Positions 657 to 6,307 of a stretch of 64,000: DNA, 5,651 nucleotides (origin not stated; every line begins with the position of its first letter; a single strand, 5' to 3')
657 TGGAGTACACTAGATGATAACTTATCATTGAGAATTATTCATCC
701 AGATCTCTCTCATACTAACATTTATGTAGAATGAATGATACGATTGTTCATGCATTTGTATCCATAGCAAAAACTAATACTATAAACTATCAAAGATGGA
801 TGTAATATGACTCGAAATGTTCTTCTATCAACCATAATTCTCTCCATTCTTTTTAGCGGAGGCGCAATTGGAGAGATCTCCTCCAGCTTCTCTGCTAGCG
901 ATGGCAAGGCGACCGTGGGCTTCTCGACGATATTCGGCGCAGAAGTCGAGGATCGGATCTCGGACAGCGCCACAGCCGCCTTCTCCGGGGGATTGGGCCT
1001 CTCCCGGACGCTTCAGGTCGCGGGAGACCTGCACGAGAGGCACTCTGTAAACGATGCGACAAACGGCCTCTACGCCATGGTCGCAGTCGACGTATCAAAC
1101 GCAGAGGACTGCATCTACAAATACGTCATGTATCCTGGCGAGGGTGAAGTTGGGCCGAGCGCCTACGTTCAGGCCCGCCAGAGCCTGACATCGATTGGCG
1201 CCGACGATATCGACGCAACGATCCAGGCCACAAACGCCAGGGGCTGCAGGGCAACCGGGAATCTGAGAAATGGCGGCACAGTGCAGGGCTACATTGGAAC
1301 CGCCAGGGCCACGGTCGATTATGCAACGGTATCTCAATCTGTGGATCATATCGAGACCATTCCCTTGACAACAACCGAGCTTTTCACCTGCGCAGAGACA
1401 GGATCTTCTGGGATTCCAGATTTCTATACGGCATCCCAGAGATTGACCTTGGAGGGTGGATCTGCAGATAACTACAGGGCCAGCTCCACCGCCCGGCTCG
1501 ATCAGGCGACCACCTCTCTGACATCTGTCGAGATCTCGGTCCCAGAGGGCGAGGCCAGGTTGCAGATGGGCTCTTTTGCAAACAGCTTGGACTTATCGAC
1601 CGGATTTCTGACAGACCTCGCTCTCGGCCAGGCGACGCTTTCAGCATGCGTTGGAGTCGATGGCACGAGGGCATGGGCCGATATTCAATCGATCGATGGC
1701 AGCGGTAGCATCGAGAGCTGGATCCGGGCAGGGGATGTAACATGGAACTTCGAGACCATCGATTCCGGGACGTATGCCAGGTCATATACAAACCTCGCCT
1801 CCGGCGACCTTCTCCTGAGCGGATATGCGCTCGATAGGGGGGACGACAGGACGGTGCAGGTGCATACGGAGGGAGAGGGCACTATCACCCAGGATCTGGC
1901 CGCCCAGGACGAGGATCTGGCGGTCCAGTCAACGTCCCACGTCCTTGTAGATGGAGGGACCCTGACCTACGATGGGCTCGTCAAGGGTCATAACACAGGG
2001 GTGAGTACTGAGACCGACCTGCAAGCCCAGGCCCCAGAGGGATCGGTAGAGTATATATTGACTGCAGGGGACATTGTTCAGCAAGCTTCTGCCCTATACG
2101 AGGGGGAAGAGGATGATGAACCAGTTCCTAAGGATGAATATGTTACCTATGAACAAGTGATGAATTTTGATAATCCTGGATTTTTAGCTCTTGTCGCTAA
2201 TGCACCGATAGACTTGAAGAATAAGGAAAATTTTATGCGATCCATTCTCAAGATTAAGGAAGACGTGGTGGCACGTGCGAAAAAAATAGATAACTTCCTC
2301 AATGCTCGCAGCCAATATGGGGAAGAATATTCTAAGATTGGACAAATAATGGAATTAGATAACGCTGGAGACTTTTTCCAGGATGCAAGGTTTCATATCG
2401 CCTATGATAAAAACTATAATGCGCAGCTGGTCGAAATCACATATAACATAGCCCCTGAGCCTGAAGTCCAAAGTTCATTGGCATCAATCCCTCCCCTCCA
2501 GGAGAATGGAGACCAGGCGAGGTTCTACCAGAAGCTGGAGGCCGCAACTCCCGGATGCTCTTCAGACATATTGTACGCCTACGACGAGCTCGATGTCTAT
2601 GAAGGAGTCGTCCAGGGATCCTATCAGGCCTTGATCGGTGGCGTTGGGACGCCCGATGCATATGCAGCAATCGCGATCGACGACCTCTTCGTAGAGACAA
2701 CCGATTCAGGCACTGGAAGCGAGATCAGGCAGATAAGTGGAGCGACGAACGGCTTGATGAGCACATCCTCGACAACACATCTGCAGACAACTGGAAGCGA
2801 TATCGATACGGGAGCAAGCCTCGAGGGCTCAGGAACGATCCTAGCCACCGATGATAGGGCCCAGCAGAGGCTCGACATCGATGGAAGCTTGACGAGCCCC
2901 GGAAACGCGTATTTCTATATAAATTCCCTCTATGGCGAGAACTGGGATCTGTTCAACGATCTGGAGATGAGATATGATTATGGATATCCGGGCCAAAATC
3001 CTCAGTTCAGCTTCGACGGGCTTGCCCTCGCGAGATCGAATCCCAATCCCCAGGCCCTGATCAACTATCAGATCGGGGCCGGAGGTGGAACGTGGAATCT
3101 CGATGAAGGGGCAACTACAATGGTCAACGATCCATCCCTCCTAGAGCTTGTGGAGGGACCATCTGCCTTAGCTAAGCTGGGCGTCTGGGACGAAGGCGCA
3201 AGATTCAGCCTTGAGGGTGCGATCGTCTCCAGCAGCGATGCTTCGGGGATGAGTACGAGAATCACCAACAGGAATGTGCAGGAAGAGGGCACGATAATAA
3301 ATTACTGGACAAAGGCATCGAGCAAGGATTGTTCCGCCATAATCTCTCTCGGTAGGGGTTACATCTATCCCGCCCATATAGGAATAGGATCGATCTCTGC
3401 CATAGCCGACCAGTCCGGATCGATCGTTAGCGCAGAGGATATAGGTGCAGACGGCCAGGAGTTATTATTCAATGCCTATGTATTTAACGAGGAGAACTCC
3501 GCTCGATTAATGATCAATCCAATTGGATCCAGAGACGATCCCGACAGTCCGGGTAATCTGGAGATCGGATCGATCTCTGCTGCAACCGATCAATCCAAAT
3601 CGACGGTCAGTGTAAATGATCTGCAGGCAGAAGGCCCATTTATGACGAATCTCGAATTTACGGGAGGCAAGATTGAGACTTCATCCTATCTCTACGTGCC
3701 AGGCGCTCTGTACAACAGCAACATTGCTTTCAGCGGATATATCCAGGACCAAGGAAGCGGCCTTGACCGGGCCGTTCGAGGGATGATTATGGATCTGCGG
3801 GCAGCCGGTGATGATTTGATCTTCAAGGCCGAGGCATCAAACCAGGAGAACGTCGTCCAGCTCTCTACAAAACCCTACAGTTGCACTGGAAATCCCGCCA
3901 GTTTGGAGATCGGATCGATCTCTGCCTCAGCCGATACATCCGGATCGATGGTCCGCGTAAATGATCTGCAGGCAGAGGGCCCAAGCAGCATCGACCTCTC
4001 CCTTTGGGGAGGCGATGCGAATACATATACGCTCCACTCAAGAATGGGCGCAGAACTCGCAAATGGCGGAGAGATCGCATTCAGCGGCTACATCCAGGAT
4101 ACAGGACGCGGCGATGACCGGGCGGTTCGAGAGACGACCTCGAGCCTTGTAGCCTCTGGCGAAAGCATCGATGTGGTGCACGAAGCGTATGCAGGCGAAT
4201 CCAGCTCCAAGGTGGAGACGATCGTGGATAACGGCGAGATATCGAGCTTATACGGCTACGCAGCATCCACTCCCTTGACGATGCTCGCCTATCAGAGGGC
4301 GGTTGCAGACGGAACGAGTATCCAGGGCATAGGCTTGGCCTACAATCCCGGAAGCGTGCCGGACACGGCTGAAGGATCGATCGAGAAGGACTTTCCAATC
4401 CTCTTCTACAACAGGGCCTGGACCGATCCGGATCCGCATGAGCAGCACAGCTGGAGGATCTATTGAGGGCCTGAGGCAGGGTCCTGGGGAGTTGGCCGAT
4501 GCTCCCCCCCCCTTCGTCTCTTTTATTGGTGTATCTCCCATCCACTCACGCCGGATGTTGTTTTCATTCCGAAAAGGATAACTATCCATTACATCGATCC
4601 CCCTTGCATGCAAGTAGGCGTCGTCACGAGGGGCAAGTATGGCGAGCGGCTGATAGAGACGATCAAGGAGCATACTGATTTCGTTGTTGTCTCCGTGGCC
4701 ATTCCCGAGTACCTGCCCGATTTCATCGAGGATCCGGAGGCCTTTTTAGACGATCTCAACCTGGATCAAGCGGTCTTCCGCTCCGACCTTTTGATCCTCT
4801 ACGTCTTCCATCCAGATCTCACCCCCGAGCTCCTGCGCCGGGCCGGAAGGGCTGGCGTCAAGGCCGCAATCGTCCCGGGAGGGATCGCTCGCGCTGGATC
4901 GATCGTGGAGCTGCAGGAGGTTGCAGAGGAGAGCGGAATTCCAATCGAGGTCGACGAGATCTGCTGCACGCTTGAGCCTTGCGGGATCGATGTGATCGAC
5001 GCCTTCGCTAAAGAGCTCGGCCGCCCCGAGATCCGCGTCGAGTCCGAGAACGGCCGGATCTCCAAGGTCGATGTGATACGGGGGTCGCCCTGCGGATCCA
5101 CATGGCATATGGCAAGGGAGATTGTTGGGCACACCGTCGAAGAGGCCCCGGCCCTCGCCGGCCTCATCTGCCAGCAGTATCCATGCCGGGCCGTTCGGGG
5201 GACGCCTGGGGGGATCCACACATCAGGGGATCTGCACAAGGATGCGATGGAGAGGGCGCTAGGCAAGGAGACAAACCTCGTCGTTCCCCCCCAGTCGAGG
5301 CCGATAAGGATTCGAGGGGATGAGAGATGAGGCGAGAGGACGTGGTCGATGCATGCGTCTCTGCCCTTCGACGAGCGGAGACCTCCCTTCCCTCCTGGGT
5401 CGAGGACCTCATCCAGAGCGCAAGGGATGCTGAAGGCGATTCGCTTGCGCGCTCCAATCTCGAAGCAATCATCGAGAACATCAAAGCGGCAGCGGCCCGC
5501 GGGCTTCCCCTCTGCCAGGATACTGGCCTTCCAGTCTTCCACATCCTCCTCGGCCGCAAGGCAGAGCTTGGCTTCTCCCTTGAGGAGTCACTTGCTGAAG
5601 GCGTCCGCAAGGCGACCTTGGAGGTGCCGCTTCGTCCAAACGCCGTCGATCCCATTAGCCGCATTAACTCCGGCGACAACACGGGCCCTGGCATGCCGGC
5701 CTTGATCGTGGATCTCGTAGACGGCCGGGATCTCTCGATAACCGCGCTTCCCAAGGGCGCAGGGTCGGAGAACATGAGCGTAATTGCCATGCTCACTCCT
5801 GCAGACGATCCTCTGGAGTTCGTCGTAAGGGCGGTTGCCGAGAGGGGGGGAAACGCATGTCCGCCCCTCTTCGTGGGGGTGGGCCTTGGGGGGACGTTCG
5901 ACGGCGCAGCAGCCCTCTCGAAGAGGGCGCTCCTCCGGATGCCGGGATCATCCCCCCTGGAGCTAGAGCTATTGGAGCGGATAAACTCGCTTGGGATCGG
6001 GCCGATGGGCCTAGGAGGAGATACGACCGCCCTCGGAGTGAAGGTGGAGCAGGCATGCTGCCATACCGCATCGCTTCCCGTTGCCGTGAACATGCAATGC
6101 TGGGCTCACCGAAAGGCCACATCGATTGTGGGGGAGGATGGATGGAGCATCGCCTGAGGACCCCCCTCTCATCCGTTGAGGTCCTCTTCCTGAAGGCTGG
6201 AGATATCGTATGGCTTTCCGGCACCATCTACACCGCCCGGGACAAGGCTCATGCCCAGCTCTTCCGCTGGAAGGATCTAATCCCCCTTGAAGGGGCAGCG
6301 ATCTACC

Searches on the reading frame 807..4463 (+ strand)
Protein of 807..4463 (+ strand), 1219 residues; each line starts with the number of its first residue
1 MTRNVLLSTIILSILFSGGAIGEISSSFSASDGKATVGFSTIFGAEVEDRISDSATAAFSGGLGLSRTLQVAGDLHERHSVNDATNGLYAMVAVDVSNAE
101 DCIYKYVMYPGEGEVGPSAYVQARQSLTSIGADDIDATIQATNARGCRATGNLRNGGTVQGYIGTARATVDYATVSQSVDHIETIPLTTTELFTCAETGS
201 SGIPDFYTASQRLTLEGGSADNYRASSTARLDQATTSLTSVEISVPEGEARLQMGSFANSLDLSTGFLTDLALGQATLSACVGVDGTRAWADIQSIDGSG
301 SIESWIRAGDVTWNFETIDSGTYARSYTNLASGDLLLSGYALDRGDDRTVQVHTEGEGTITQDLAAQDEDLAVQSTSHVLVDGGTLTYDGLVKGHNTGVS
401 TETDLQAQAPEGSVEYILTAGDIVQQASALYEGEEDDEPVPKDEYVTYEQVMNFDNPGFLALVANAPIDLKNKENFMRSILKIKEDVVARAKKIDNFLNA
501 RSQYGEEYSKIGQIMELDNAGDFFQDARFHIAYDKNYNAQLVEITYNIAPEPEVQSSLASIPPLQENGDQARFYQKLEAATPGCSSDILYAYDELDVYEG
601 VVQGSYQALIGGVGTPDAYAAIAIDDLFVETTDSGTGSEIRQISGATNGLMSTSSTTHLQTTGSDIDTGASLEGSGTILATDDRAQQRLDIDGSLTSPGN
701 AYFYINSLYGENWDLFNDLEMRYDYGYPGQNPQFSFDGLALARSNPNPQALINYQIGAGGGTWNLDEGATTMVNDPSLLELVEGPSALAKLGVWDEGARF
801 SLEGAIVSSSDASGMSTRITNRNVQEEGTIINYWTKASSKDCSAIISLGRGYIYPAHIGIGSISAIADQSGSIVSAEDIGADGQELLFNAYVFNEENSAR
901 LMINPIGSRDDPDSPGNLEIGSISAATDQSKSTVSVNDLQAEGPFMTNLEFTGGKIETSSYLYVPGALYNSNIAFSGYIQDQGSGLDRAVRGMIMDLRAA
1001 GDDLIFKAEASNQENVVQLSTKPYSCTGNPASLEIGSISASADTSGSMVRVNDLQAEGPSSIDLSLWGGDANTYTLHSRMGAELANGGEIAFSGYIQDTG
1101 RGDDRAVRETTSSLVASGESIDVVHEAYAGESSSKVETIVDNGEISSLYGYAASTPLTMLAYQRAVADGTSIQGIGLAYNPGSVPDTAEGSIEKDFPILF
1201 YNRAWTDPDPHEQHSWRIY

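Call 4: search_protein_families(library=pfam, proteins=[window:807-4463:+], max_evalue=1)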
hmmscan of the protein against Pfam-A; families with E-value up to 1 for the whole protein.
window:807-4463:+ (1219 aa): 0 families
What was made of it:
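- On Curli-type functional amyloid: No Pfam hit (call 4).
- Closest known: Curli CsgA and other functional amyloid repeat proteins. Different: There was no Pfam Curlin hit (call 4).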

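Call 5: search_protein_families(library=ncbifam, proteins=[window:807-4463:+], max_evalue=1)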
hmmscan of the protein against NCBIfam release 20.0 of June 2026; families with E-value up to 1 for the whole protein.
window:807-4463:+ (1219 aa): 1 family
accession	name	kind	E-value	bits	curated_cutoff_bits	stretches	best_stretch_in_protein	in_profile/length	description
NF002827.0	PRK03002.1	equivalog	0.18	10.8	343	1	496-558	79-141/285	peptidylprolyl isomerase PrsA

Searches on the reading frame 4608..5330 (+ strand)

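Call 18: search_protein_families(library=pfam, proteins=[window:4608-5330:+], max_evalue=0.01)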
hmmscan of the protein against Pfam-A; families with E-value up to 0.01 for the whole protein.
window:4608-5330:+ (240 aa): 1 family
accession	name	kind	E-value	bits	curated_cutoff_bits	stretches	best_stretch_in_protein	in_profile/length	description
PF02593.20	DUF166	-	2.2e-62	211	24.4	1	5-219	2-220/221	Domain of unknown function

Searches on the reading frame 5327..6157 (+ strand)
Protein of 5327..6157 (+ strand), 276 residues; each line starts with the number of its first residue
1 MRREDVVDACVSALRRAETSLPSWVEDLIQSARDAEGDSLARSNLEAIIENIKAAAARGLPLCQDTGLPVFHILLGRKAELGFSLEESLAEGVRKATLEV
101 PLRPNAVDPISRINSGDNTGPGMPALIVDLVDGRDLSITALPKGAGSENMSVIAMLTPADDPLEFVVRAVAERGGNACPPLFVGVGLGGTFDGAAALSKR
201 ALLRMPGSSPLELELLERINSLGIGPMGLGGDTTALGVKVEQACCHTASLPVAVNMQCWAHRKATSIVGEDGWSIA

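Call 18: search_protein_families(library=pfam, proteins=[window:5327-6157:+], max_evalue=0.01)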
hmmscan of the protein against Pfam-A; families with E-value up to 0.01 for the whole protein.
window:5327-6157:+ (276 aa): 1 family
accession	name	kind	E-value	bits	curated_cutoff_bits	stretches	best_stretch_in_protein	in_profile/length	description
PF05681.19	Fumerase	-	1.4e-86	290.6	25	1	9-265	3-268/270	Fumarate hydratase (Fumerase)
